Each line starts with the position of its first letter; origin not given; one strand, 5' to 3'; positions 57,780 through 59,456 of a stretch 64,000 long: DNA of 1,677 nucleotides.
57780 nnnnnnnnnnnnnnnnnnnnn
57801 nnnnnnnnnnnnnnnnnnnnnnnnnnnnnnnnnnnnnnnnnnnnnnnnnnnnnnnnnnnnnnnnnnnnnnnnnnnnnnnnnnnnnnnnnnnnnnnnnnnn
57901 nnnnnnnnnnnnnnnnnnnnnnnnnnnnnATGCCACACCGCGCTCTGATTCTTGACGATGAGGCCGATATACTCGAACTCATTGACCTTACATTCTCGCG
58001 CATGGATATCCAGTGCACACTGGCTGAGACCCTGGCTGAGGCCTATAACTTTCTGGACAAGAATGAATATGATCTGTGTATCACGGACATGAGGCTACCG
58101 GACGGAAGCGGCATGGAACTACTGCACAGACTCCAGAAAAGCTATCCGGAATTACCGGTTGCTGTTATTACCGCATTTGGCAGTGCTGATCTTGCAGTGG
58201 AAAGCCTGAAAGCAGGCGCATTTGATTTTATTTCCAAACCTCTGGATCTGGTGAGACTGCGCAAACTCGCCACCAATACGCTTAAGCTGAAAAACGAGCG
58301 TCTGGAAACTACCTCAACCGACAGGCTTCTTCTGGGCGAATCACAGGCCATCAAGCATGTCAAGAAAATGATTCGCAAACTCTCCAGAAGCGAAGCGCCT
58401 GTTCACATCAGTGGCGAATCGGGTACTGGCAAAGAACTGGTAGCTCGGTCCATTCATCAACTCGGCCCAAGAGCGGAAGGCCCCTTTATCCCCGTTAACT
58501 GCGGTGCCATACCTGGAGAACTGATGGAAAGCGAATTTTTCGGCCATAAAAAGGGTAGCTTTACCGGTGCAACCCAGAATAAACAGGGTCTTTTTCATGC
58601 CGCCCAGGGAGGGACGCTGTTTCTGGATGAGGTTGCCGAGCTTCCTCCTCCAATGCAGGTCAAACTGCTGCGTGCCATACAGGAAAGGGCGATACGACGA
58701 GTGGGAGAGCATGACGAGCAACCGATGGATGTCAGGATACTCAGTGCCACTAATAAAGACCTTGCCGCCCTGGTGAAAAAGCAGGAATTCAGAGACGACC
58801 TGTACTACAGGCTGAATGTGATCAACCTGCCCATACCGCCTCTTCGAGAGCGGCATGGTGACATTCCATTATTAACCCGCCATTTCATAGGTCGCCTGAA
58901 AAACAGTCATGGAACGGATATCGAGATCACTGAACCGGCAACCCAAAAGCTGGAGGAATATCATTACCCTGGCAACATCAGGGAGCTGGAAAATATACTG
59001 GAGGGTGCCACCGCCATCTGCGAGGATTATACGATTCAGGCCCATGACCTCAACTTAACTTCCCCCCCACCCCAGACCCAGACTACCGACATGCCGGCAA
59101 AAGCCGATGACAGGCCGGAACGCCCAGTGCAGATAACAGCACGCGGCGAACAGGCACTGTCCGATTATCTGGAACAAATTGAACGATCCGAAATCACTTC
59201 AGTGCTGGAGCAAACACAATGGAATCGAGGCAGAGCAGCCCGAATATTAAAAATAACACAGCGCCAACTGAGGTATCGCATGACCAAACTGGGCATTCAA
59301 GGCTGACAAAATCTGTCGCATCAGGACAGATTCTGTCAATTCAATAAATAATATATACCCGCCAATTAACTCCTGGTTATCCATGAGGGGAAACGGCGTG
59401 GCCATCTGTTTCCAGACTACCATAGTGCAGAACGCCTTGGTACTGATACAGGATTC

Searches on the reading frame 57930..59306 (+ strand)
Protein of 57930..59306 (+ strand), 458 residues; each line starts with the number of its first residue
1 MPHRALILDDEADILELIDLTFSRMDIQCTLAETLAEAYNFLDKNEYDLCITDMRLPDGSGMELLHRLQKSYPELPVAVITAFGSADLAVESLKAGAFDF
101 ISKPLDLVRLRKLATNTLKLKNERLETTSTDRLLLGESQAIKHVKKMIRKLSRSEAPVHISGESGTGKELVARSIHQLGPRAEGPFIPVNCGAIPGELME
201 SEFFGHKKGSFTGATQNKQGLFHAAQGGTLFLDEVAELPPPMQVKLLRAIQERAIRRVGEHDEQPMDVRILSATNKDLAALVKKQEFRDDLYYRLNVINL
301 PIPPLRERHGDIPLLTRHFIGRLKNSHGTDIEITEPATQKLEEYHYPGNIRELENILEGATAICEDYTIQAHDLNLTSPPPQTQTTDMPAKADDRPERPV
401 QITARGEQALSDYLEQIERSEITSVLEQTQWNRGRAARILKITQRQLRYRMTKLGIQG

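Call 9: find_encoding_contigs(protein=window:57930-59306:+, flank=10000, max_places=10)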
Protein window:57930-59306:+ (458 aa): no gene with exactly this product is on record in the collection.

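Call 11: find_related_loci(query=window:57930-59306:+, collection=genome_contigs, flank=10000)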
Query window:57930-59306:+ (458 aa) in genome_contigs; peptide patterns used: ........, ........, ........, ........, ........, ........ (x = any residue, [..] = any of these).
600 stretches matched a pattern (row limit reached: there are more); 594 encode a relative of the query (tblastn E <= 1e-3); the best 80 are kept; 80 distinct loci.
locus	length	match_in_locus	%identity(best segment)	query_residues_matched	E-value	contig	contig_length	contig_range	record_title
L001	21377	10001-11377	55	1-457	3e-159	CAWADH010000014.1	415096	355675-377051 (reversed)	MAG: uncultured Gammaproteobacteria bacterium isolate MFD00822.bin.2.176 genome assembly, contig: contig_90525, whole ge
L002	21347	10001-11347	55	1-456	3e-159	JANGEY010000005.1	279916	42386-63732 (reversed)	Stutzerimonas stutzeri strain K1 NODE_5, whole genome shotgun sequence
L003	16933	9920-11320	54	4-457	5e-159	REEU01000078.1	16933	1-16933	MAG: Gammaproteobacteria bacterium isolate PLM2.Bin7 NODE_4034_length_16933_cov_7.79423, whole genome shotgun sequence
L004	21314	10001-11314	56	4-456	4e-159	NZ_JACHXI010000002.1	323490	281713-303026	Azomonas macrocytogenes strain CECT 4462 Ga0372387_02, whole genome shotgun sequence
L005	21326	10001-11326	55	5-456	5e-159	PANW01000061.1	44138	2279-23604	MAG: Cellvibrionaceae bacterium isolate SAT230 151103, whole genome shotgun sequence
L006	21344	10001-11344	55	1-456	3e-158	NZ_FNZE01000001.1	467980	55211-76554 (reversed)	Pseudomonas linyingensis strain LMG 25967, whole genome shotgun sequence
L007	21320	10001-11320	55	3-456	1e-157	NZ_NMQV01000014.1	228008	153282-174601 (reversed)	Pseudomonas fluvialis strain ASS-1 contig14, whole genome shotgun sequence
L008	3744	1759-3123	57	5-456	2e-163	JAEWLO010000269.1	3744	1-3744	MAG: Proteobacteria bacterium isolate OH_PBrB_91 k127_551176, whole genome shotgun sequence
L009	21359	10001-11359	54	3-456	2e-157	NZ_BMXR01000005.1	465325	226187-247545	Saccharospirillum salsuginis strain KCTC 22169 sequence05, whole genome shotgun sequence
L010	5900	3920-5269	54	3-457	9e-159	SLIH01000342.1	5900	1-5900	MAG: Halomonas sp. isolate CSSed165cm_193 CSSed16-5cm-65911, whole genome shotgun sequence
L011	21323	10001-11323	55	3-456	4e-157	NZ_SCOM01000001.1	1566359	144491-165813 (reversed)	Pseudomonas sp. F(2018) NODE_1_length_1566359_cov_124.621821, whole genome shotgun sequence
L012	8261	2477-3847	55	6-456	1e-156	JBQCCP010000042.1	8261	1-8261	MAG: Rhodanobacteraceae bacterium isolate bin038 k141_1310266, whole genome shotgun sequence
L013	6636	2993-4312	54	5-457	1e-157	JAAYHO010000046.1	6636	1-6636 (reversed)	MAG: Gammaproteobacteria bacterium isolate AS09scLD_389 23829_AS09, whole genome shotgun sequence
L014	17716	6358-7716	55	2-458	2e-156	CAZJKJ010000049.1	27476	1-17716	MAG TPA_asm: uncultured Cellvibrionaceae bacterium isolate SRP220891_co3_430 genome assembly, contig: NODE_1926_length_2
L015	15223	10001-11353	54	5-457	1e-156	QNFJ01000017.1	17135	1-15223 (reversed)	MAG: Gammaproteobacteria bacterium isolate B19_G6 B19_Guay6_scaffold_01576, whole genome shotgun sequence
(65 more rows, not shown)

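Call 33: search_protein_families(library=pfam, proteins=[window:57930-59306:+], max_evalue=0.01)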
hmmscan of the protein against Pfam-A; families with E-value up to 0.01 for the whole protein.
window:57930-59306:+ (458 aa): 8 families
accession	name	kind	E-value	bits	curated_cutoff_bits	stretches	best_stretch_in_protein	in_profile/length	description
PF00158.32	Sigma54_activat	-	5.6e-69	231.6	20.2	1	134-300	1-167/168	Sigma-54 interaction domain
PF00072.30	Response_reg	-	6.6e-26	91.1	30.2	1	6-113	2-109/111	Response regulator receiver domain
PF14532.12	Sigma54_activ_2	-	1.1e-23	84.5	25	1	135-305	1-138/138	Sigma-54 interaction domain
PF25601.1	AAA_lid_14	-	2.4e-22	79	27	1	306-377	1-73/87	AAA+ ATPase lid domain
PF02954.25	HTH_8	-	1.3e-11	44.5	22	1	414-454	2-42/42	Bacterial regulatory protein, Fis family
PF07728.20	AAA_5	-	7.6e-05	23.2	22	1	159-276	3-123/139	AAA domain (dynein-related subfamily)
PF01078.27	Mg_chelatase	-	0.00053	19.9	20.3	0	213-279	93-161/207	Magnesium chelatase, subunit ChlI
PF13191.12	AAA_16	-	0.00093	20.2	32.6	0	138-194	6-63/167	AAA ATPase domain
